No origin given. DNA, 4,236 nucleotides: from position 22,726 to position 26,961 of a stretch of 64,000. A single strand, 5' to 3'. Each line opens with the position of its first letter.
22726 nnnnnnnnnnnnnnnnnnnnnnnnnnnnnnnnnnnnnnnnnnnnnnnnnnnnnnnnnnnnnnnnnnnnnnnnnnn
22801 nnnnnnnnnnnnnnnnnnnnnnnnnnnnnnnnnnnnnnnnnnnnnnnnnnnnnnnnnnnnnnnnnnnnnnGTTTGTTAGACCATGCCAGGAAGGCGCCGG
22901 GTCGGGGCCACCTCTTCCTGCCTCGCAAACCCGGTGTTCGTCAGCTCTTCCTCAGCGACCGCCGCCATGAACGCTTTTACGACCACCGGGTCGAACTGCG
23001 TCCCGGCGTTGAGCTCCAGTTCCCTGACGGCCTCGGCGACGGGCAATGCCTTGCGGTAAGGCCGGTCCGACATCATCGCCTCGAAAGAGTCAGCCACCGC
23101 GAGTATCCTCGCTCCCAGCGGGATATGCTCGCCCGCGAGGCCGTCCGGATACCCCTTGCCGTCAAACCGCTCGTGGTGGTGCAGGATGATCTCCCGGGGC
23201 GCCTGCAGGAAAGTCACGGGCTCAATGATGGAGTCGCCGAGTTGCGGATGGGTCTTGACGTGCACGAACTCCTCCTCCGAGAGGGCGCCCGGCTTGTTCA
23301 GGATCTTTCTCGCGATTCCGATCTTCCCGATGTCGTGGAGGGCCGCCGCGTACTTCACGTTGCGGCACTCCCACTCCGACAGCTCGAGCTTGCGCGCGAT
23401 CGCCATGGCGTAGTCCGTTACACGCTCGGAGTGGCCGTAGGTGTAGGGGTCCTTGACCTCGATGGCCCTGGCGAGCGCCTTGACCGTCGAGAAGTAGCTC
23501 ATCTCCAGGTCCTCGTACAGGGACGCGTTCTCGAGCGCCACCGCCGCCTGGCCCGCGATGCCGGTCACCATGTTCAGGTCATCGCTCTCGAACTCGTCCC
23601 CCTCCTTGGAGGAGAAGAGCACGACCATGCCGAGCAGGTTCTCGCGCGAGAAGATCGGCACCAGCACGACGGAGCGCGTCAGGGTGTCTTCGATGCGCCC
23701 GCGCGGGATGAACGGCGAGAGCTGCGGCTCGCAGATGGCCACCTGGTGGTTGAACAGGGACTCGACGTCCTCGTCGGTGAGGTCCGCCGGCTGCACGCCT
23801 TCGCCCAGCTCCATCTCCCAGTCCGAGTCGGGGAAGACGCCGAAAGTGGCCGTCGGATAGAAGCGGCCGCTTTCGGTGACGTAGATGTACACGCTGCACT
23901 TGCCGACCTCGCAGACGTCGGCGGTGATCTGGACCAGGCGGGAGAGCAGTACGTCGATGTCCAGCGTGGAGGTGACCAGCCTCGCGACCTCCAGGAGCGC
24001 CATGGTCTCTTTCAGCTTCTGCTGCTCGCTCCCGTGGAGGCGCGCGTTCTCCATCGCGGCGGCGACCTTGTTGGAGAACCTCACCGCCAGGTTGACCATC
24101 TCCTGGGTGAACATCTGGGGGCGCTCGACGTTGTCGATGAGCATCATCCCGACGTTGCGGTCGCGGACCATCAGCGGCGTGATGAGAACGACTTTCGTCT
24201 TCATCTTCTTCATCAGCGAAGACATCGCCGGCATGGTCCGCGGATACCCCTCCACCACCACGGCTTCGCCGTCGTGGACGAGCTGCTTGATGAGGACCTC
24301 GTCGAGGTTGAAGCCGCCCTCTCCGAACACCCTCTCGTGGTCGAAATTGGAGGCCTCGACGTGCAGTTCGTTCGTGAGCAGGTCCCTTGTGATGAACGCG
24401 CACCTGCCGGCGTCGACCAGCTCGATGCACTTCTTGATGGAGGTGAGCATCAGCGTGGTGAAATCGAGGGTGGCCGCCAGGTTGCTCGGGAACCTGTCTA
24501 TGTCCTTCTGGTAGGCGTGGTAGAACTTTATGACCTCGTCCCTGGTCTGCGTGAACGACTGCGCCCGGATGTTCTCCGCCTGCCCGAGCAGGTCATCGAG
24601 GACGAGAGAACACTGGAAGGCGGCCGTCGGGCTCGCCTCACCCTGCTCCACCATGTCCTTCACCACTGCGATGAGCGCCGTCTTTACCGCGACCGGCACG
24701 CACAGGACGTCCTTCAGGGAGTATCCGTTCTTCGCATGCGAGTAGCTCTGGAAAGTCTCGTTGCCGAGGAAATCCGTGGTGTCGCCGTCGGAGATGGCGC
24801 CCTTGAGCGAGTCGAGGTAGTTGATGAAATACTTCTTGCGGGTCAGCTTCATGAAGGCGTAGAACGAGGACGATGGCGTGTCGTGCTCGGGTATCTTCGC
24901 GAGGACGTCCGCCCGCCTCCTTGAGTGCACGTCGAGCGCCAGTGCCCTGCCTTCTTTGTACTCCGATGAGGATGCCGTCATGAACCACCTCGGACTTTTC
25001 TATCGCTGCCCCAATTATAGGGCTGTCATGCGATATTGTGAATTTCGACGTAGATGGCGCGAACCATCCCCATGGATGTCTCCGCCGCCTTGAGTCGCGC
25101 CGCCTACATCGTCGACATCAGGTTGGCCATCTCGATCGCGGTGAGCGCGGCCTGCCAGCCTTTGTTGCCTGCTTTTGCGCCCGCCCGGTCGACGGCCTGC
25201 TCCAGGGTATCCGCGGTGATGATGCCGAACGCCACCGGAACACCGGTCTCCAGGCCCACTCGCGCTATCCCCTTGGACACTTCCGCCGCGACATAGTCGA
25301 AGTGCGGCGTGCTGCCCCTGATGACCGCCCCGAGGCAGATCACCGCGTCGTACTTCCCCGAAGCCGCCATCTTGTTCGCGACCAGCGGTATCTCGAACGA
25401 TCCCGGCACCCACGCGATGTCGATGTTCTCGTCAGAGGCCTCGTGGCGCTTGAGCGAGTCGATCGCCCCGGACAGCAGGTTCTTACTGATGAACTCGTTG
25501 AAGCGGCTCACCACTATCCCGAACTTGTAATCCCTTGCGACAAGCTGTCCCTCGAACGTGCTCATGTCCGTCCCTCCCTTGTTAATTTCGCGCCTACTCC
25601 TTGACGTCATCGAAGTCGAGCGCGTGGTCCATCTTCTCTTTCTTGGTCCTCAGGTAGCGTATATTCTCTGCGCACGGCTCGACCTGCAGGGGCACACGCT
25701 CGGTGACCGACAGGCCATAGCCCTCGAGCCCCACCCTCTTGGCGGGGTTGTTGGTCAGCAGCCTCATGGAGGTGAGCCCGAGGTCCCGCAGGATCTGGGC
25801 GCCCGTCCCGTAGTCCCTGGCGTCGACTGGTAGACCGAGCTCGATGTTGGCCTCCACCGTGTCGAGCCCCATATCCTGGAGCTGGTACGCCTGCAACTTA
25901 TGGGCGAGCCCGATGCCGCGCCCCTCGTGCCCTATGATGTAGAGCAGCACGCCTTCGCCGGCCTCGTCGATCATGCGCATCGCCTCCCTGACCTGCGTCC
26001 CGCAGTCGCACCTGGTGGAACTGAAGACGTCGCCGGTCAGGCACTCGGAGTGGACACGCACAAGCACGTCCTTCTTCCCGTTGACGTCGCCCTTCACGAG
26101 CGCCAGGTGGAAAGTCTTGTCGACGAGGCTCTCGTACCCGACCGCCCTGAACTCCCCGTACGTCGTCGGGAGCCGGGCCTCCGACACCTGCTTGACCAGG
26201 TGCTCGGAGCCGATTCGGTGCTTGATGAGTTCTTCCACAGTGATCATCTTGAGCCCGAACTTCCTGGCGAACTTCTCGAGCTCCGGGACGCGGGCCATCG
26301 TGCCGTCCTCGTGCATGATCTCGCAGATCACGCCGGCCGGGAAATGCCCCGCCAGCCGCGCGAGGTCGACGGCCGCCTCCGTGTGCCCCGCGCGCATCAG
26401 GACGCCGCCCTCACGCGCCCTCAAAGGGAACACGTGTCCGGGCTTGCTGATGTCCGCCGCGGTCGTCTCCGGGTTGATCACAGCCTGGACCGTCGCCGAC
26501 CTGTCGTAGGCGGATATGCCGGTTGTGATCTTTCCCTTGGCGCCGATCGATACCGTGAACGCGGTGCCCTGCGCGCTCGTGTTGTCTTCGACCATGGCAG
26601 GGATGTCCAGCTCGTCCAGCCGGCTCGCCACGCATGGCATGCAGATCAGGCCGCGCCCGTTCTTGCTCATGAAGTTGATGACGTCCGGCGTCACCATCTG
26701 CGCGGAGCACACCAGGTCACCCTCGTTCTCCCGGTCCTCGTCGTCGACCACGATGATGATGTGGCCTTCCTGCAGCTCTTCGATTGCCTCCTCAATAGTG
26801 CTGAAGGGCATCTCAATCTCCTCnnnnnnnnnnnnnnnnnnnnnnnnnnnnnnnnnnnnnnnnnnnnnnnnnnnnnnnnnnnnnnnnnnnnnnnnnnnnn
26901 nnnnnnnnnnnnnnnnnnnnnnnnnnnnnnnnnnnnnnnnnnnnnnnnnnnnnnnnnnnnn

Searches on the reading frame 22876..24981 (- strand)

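Call 52: search_protein_families(library=pfam, proteins=[window:22876-24981:-], max_evalue=0.00001)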
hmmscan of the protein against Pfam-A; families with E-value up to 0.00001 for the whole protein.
window:22876-24981:- (701 aa): 5 families
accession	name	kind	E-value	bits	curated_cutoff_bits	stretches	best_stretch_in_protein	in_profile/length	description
PF13487.12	HD_5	-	2.6e-44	151.4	27.2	1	502-667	2-170/170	HD domain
PF01590.32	GAF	-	1.2e-22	81.3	22.4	2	341-483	1-133/133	GAF domain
PF01966.28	HD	-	1.8e-18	67.4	22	1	514-636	1-116/116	HD domain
PF13492.12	GAF_3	-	1.2e-17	65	27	1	341-485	1-129/129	GAF domain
PF13185.12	GAF_2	-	7.3e-15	55.8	28.6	1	342-484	4-136/136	GAF domain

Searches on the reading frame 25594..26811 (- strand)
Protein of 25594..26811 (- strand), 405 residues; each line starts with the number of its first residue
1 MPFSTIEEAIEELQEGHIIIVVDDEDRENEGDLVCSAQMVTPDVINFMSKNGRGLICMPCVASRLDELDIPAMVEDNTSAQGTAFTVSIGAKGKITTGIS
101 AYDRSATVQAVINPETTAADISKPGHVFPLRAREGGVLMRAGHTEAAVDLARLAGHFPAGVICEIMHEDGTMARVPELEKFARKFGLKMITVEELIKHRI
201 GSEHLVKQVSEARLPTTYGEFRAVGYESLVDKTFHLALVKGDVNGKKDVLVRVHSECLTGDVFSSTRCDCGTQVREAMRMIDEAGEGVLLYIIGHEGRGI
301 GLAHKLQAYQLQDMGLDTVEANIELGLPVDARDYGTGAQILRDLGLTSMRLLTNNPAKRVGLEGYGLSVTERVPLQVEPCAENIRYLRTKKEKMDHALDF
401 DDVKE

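Call 52: search_protein_families(library=pfam, proteins=[window:25594-26811:-], max_evalue=0.00001)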
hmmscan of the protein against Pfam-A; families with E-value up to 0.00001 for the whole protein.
window:25594-26811:- (405 aa): 2 families
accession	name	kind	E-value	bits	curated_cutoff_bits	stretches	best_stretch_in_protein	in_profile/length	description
PF00926.24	DHBP_synthase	-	2e-84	282.3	26.4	1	7-197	1-190/191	3,4-dihydroxy-2-butanone 4-phosphate synthase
PF00925.25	GTP_cyclohydro2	-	1.1e-72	243.4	23.3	1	208-374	2-165/165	GTP cyclohydrolase II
